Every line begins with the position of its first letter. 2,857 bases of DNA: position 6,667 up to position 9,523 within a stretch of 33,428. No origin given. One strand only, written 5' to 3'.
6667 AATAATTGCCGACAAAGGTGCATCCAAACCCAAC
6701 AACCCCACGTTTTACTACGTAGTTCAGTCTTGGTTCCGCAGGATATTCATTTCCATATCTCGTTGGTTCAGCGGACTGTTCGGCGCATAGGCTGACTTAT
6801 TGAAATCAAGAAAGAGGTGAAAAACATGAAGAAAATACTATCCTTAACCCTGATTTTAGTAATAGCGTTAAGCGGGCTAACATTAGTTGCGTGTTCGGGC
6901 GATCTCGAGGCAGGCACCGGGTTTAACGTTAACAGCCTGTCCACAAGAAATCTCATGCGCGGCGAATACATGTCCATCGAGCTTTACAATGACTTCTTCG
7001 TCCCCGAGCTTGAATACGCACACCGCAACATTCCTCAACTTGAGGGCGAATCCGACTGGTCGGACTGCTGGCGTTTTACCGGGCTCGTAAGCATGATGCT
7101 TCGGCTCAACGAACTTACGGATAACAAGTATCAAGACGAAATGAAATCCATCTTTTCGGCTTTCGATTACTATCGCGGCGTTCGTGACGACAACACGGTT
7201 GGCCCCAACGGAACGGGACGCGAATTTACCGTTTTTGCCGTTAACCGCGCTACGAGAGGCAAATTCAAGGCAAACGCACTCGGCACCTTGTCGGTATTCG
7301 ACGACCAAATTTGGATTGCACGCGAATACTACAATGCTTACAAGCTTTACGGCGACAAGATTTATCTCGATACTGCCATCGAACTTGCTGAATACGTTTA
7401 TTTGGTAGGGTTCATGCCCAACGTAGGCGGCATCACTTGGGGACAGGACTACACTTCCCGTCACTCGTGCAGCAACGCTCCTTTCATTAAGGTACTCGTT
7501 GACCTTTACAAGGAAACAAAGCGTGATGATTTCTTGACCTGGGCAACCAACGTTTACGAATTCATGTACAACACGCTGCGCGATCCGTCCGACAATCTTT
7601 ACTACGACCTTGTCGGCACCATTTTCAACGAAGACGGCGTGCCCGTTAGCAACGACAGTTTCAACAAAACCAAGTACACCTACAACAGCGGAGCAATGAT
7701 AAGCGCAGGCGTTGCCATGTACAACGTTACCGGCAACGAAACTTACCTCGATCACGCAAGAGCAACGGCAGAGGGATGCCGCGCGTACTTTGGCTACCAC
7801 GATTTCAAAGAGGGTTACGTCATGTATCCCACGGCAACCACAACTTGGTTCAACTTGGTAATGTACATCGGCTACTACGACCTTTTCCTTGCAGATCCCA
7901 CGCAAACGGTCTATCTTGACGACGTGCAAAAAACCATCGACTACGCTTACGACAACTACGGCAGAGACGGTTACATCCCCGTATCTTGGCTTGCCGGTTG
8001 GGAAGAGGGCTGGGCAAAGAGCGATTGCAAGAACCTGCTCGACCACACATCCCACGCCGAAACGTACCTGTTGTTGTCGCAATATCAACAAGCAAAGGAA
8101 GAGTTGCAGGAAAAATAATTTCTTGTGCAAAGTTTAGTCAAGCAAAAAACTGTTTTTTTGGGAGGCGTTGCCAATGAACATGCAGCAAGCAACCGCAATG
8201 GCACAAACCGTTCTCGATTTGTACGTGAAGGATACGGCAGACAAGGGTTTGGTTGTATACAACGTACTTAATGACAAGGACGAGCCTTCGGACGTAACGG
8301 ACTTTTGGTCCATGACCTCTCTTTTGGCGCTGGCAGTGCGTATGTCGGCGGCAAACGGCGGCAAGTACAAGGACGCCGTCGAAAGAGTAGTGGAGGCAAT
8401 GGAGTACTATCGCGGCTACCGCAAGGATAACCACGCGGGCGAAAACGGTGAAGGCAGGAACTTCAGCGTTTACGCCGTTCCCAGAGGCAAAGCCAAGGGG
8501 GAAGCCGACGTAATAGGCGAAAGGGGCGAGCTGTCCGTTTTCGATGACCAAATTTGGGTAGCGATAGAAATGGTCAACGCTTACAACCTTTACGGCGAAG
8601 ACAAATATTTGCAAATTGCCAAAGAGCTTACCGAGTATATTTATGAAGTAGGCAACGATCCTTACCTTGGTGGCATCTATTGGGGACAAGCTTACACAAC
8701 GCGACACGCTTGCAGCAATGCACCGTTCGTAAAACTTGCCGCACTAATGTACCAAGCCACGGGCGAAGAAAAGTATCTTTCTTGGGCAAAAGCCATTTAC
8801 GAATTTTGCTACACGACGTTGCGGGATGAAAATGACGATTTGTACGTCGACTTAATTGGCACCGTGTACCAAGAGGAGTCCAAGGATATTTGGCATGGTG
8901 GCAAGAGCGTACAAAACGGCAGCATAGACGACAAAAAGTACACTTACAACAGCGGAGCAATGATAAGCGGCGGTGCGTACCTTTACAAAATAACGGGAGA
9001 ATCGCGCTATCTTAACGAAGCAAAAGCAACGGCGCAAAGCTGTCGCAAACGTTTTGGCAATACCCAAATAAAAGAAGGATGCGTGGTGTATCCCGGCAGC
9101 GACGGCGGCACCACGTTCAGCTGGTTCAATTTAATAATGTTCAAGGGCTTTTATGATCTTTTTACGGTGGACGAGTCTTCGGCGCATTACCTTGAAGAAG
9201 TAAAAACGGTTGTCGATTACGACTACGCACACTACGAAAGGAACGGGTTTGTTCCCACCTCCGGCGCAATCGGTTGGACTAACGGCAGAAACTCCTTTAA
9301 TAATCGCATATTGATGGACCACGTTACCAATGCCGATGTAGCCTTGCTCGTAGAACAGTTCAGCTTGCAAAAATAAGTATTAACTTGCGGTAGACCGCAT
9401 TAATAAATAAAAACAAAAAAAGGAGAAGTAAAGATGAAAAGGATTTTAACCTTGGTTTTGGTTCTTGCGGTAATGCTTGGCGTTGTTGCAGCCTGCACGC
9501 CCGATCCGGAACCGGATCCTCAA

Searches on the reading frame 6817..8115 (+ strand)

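Call 5: search_protein_families(library=pfam, proteins=[window:6817-8115:+], max_evalue=0.01)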
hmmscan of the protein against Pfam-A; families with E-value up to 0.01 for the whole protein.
window:6817-8115:+ (433 aa): 4 families
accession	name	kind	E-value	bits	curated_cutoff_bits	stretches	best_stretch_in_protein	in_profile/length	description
PF03663.20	Glyco_hydro_76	-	1e-23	84.9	25.9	1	159-365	84-295/366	Glycosyl hydrolase family 76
PF07944.18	Beta-AFase-like_GH127_cat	-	0.00016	21.2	24.9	0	280-318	116-154/376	Beta-L-arabinofuranosidase, GH127 catalytic domain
PF07470.19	Glyco_hydro_88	-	0.00019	20.9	26.6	0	172-262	39-118/352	Glycosyl Hydrolase Family 88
PF06662.19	C5-epim_C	-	0.00047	20.1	23.3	0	165-196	32-63/188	D-glucuronyl C5-epimerase C-terminus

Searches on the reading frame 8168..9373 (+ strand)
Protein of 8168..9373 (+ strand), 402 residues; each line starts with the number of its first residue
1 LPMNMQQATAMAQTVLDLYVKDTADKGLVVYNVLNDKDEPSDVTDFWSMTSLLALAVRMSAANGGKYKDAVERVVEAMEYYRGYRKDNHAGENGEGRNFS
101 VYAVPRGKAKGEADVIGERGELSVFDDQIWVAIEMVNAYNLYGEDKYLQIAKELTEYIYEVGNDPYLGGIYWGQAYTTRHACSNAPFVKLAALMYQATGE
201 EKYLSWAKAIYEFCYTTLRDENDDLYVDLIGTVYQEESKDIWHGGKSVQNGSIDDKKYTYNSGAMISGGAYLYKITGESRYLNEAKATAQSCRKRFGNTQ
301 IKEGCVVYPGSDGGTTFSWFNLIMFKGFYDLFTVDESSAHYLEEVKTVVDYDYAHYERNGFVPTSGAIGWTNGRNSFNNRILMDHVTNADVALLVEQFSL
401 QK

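Call 5: search_protein_families(library=pfam, proteins=[window:8168-9373:+], max_evalue=0.01)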
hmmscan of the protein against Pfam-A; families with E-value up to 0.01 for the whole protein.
window:8168-9373:+ (402 aa): 6 families
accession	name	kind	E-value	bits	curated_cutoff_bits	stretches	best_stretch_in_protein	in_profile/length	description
PF03663.20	Glyco_hydro_76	-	7e-29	101.9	25.9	1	125-328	86-283/366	Glycosyl hydrolase family 76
PF07470.19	Glyco_hydro_88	-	1.3e-07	31.4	26.6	2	135-227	38-119/352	Glycosyl Hydrolase Family 88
PF07944.18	Beta-AFase-like_GH127_cat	-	3.7e-07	29.9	24.9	1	136-285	135-251/376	Beta-L-arabinofuranosidase, GH127 catalytic domain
PF07221.17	GlcNAc_2-epim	-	9.6e-06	25.5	23.4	0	144-225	232-319/347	N-acylglucosamine 2-epimerase (GlcNAc 2-epimerase)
PF01532.26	Glyco_hydro_47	-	0.00014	21.4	22.9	0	197-296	296-394/455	Glycosyl hydrolase family 47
PF06662.19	C5-epim_C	-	0.00048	20.1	23.3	0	131-158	34-61/188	D-glucuronyl C5-epimerase C-terminus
